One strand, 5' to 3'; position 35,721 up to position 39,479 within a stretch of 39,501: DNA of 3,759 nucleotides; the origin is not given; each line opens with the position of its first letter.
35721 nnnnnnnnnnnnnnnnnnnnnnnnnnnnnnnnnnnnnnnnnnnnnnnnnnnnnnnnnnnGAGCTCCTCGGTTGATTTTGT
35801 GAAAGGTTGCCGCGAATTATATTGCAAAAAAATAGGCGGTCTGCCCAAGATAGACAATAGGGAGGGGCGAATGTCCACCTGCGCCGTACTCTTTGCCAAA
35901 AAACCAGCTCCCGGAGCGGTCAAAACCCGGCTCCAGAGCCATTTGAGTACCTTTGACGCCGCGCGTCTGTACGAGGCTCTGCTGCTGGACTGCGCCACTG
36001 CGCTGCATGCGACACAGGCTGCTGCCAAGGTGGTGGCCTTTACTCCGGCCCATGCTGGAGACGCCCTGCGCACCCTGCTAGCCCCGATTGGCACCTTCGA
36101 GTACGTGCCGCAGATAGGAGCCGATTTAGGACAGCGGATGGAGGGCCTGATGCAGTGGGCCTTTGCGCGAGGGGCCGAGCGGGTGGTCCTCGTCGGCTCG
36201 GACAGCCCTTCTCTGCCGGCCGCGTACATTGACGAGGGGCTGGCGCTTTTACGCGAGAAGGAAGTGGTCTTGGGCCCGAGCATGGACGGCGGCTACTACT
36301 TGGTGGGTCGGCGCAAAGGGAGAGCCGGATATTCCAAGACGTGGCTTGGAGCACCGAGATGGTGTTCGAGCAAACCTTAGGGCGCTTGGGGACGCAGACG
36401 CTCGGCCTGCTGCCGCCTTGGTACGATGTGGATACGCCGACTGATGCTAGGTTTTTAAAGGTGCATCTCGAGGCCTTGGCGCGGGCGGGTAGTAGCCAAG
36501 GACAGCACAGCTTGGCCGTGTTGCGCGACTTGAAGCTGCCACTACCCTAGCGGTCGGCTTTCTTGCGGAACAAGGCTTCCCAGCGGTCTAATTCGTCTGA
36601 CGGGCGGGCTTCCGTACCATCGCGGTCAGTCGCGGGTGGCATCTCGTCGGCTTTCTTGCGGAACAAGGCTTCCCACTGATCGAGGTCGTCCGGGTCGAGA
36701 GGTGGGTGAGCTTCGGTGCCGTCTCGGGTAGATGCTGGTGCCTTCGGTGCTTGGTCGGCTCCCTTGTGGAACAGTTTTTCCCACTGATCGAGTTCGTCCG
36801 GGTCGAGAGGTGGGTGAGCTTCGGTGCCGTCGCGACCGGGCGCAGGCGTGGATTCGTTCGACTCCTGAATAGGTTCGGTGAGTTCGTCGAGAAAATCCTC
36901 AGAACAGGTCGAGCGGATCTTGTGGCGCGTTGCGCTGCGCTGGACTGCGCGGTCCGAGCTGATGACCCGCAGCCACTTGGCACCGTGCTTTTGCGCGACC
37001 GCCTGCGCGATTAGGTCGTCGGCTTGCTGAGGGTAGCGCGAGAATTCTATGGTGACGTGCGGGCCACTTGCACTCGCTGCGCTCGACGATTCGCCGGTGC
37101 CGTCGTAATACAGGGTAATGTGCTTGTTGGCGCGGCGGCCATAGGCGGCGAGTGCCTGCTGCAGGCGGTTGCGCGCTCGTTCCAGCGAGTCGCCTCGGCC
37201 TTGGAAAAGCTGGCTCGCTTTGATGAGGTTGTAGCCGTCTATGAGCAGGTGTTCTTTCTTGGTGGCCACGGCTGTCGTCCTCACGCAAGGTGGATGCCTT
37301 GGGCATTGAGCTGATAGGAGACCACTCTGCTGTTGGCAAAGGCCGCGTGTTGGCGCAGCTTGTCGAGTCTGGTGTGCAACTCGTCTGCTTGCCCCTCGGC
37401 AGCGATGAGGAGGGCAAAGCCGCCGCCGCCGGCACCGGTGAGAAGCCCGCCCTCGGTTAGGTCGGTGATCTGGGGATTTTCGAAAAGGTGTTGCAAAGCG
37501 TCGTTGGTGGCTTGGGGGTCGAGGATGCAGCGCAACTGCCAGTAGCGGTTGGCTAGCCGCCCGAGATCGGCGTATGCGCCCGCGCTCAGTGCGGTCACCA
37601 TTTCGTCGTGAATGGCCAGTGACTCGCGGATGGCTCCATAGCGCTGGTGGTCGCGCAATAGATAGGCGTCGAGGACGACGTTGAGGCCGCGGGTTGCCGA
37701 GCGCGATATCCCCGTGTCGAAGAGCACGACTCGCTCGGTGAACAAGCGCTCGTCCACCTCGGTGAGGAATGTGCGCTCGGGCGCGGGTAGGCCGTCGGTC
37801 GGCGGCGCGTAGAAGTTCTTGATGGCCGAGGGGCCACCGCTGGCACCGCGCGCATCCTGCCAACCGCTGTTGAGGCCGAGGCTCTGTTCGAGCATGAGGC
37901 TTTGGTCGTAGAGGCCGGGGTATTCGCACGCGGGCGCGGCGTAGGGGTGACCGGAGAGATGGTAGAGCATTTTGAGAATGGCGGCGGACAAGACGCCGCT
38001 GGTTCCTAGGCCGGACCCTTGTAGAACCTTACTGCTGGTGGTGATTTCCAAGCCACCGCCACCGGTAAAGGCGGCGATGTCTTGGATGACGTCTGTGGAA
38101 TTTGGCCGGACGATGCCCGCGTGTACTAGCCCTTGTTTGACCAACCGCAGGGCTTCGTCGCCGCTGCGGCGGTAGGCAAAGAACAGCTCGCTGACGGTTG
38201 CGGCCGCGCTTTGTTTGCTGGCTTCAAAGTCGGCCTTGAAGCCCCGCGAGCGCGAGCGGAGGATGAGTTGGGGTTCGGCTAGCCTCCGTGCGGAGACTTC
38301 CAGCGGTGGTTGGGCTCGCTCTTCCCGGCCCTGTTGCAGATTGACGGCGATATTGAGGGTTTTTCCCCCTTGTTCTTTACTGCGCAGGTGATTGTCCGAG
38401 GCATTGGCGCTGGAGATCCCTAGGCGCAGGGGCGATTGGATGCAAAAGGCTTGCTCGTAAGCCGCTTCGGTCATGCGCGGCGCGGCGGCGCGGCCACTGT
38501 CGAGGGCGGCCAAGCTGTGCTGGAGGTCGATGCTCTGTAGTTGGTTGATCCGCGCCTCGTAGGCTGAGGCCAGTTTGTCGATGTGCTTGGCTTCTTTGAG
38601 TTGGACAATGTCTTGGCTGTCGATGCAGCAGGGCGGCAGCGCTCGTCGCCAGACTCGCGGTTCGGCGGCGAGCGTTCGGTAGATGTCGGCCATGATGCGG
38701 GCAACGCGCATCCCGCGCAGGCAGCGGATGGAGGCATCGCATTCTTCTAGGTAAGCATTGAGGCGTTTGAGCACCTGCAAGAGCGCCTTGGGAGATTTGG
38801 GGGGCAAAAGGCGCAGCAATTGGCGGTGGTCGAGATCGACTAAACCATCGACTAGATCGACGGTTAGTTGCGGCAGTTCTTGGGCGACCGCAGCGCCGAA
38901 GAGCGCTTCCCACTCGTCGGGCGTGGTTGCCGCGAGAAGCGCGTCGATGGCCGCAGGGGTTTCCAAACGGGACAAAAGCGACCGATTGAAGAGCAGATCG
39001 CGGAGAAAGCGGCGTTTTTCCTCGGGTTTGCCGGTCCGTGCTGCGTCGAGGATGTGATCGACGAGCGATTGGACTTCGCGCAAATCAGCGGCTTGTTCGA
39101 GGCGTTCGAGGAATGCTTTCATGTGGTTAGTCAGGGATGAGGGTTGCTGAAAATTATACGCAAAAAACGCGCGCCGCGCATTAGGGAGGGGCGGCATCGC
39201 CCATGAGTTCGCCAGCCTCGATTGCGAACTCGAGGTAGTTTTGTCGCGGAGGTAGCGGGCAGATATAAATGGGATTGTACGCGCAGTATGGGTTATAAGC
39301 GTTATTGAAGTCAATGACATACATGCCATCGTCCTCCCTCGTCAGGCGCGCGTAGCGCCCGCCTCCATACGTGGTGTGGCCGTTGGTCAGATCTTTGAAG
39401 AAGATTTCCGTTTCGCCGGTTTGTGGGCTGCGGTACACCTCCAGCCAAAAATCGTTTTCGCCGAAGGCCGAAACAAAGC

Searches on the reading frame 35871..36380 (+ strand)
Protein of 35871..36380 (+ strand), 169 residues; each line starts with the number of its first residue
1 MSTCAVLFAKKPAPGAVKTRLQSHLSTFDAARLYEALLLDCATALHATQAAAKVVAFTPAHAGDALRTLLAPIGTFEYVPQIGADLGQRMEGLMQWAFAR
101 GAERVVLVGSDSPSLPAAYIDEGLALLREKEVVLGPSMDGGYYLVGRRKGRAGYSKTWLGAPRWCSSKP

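Call 35: search_protein_families(library=pfam, proteins=[window:35871-36380:+], max_evalue=0.001)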
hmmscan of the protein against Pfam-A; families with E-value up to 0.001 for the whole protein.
window:35871-36380:+ (169 aa): 2 families
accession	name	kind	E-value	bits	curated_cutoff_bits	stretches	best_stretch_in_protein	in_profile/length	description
PF09837.15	DUF2064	-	1.1e-26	93.5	25.8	1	44-149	4-107/120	Uncharacterized protein conserved in bacteria (DUF2064)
PF01983.22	CofC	-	0.00051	19.8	22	0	16-145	12-131/217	Guanylyl transferase CofC like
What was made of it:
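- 35871..36550 (+): DUF2064 / TIGR04282-family (CofC-like nucleotidyltransferase-fold) gene, the conserved divergent neighbour of g1; frameshifted in this window. DUF2064, E 1.1e-26 (call 35).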

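Call 89: search_protein_families(library=ncbifam, proteins=[window:35871-36380:+], max_evalue=0.00001)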
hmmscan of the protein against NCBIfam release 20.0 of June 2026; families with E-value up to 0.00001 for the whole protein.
window:35871-36380:+ (169 aa): 2 families
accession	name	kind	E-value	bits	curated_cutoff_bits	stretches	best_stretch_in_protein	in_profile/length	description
TIGR04282.1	glyco_like_cofC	hypoth_equivalog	3.4e-39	134.6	134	1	6-150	2-144/189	TIGR04282 family arsenosugar biosynthesis glycosyltransferase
TIGR03552.1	F420_cofC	equivalog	7.9e-09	35.4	105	1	16-145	11-135/196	2-phospho-L-lactate guanylyltransferase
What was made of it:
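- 35871..36550 (+): TIGR04282 scores 134.6 bits against a 134 cut-off (call 89).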

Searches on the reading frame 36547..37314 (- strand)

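Call 35: search_protein_families(library=pfam, proteins=[window:36547-37314:-], max_evalue=0.001)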
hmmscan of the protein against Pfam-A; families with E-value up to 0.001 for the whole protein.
window:36547-37314:- (255 aa): 1 family
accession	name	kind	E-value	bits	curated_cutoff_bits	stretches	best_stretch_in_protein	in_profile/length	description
PF05991.17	NYN_YacP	-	2.1e-22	80.3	24.6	1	23-182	1-165/166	YacP-like NYN domain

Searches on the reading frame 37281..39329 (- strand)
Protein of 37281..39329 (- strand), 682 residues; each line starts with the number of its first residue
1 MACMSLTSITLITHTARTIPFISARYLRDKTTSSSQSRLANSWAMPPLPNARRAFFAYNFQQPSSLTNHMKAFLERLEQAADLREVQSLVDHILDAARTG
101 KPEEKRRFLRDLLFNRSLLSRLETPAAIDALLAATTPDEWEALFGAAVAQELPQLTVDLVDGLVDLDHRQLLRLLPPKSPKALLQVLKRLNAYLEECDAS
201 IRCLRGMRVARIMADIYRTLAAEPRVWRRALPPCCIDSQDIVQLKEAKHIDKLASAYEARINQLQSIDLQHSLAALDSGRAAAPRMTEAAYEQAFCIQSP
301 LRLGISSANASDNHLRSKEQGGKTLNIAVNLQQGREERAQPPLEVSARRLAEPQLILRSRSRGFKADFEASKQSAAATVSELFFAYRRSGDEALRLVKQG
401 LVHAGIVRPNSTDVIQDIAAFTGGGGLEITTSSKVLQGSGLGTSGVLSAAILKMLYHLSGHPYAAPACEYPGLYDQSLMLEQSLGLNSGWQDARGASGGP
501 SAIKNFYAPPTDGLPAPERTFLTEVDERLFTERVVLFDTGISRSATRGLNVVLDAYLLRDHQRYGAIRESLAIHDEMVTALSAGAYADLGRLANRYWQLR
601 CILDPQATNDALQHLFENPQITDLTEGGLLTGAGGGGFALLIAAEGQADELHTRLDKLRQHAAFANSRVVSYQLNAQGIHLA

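Call 35: search_protein_families(library=pfam, proteins=[window:37281-39329:-], max_evalue=0.001)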
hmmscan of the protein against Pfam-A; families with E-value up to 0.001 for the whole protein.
window:37281-39329:- (682 aa): 1 family
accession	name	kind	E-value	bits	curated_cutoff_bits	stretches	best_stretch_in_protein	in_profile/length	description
PF00288.32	GHMP_kinases_N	-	1.5e-05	25.5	22.3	1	418-493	10-80/87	GHMP kinases N terminal domain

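Call 89: search_protein_families(library=ncbifam, proteins=[window:37281-39329:-], max_evalue=0.00001)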
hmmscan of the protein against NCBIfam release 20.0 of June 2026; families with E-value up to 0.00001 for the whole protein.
window:37281-39329:- (682 aa): 2 families
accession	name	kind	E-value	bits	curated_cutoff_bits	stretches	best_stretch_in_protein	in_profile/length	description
NF009948.0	PRK13412.1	equivalog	2.4e-40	138.1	721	1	288-680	603-970/974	bifunctional fucokinase/fucose-1-phosphate guanylyltransferase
NF049969.1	GlMnHpPKinHddA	equivalog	2.2e-08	33.9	600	1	427-657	98-318/338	D-glycero-D-manno-heptose 7-phosphate kinase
